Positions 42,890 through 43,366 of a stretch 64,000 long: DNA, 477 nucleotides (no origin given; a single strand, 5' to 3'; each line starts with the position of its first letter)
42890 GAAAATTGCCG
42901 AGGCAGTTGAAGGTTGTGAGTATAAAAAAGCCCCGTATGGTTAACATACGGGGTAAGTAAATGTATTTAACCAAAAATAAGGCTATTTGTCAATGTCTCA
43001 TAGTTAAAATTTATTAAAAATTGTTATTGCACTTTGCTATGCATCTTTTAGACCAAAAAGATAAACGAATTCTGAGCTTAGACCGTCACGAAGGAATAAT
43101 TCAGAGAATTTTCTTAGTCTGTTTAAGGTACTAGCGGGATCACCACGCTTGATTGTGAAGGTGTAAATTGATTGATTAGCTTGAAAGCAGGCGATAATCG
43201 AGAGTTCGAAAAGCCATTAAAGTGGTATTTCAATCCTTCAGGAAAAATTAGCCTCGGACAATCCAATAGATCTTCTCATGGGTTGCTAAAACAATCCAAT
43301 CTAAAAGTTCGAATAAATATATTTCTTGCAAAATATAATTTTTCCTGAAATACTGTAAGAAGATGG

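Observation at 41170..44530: tRNA-Lys(UUU)-adjacent 3.3-kb segment flanked by imperfect 47-bp direct repeats, with NYN-domain cargo and a Fic gene just outside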

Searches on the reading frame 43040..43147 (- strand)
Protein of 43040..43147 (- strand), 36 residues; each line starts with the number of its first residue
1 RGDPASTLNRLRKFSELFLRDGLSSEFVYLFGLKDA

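Call 77: search_protein_representatives(protein=window:43040-43147:-)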
Query: 36 residues. Proteins with E-value up to 0.001 (for the whole library): 19; up to 1e-10: 0; up to 1e-30: 0. The best 19 are listed.
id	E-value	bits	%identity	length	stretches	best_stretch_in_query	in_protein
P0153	2.8e-09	50.9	80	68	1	2-36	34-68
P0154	9.2e-09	49.3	74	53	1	2-36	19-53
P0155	9.4e-09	49.3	79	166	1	2-35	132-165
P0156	1.9e-08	48.3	76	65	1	2-35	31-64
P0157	2.2e-08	48.1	76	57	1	3-35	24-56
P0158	2.3e-08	48.1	71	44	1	2-36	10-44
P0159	2.9e-07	44.8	58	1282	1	2-25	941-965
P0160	4.5e-07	44.2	76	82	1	3-35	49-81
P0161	6.5e-07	43.7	69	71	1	2-36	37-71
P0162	1.5e-06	42.6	72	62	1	4-35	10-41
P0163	3.0e-06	41.7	71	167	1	2-36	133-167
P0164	1.0e-05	40.1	68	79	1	2-35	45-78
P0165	1.4e-05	39.7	66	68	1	2-36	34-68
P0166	1.7e-05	39.4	68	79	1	3-36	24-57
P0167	7.0e-05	37.6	65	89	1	3-36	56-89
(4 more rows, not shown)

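Call 79: search_protein_families(library=pfam, proteins=[P0155, P0163, P0159], max_evalue=1)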
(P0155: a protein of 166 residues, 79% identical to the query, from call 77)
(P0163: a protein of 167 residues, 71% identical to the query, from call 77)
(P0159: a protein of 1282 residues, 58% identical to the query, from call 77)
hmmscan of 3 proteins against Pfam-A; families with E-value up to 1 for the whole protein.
P0155 (166 aa): 0 families

P0163 (167 aa): 0 families

P0159 (1282 aa): 3 families
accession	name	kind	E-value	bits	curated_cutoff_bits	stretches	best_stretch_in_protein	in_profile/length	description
PF12680.13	SnoaL_2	-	3.7e-10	40.7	27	1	119-220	1-100/102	SnoaL-like domain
PF13474.12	SnoaL_3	-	4.8e-05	24.1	22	1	118-196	4-79/121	SnoaL-like domain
PF07366.18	SnoaL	-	0.015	15.5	28.4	1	118-179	3-62/126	SnoaL-like polyketide cyclase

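Call 81: find_encoding_contigs(protein=P0155, flank=10000, max_places=5)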
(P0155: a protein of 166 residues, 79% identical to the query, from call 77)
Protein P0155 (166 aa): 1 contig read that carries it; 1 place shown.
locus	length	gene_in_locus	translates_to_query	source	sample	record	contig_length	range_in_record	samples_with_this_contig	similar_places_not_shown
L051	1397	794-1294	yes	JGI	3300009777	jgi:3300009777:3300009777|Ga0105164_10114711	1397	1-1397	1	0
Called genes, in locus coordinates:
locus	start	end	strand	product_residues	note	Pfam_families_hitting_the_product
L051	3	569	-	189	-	?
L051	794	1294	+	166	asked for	-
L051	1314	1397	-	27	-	?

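Call 82: search_protein_families(library=ncbifam, proteins=[P0155, P0163], max_evalue=1)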
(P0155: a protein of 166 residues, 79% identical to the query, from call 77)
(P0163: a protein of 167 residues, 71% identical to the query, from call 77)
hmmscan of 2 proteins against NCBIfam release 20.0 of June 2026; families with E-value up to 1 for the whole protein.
P0155 (166 aa): 0 families

P0163 (167 aa): 0 families

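Call 88: list_cluster_members(proteins=[P0155, P0163, P0153])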
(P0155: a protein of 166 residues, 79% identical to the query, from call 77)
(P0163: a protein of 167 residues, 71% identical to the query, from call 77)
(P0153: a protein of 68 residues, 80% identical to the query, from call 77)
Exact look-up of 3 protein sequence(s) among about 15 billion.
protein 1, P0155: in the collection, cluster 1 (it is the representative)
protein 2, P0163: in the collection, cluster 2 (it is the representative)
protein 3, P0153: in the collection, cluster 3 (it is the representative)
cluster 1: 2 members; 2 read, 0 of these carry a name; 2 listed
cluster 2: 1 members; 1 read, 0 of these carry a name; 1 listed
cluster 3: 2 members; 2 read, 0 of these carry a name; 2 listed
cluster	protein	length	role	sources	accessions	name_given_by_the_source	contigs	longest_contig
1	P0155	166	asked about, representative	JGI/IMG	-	-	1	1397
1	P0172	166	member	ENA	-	-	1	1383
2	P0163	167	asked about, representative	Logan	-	-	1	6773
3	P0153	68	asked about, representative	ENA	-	-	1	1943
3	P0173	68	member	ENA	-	-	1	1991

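Call 94: predict_structure(protein=P0155)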
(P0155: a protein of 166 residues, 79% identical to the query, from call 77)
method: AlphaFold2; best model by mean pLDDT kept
length: 166 residues; sequences in the alignment: 1
mean_pLDDT: 48.2   pTM: 0.39
mean pLDDT of the five models: 48.2, 45.0, 43.0, 40.7, 30.3
residues with pLDDT >= 90: 0; 70-90: 0; 50-70: 74; < 50: 92
segments of 3 or more residues with pLDDT < 50: 1-26, 51-58, 98-132, 147-166
pLDDT, mean of each block of 10 residues (from residue 1): 32 31 48 62 59 47 51 60 61 52 42 46 43 52 53 42 33
secondary structure, 60 per line:
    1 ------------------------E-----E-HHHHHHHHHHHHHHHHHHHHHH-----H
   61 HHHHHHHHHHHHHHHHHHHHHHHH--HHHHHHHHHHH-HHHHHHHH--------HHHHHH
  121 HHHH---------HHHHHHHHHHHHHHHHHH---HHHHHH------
elements in order: H33-54 H60-84 H87-97 H99-106 H115-124 H134-151 H155-160

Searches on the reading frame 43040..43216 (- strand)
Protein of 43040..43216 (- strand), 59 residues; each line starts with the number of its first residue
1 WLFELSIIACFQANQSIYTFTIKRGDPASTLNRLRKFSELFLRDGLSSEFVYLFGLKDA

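Call 67: search_protein_families(library=pfam, proteins=[window:43040-43216:-], max_evalue=10)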
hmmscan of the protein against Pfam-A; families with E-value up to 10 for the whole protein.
seq(59 aa): 0 families

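Call 69: find_homologous_proteins(query=window:43040-43216:-, max_evalue=10)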
Query seq(59 aa): no candidate shares three 5-residue words with the query. No homologue found.
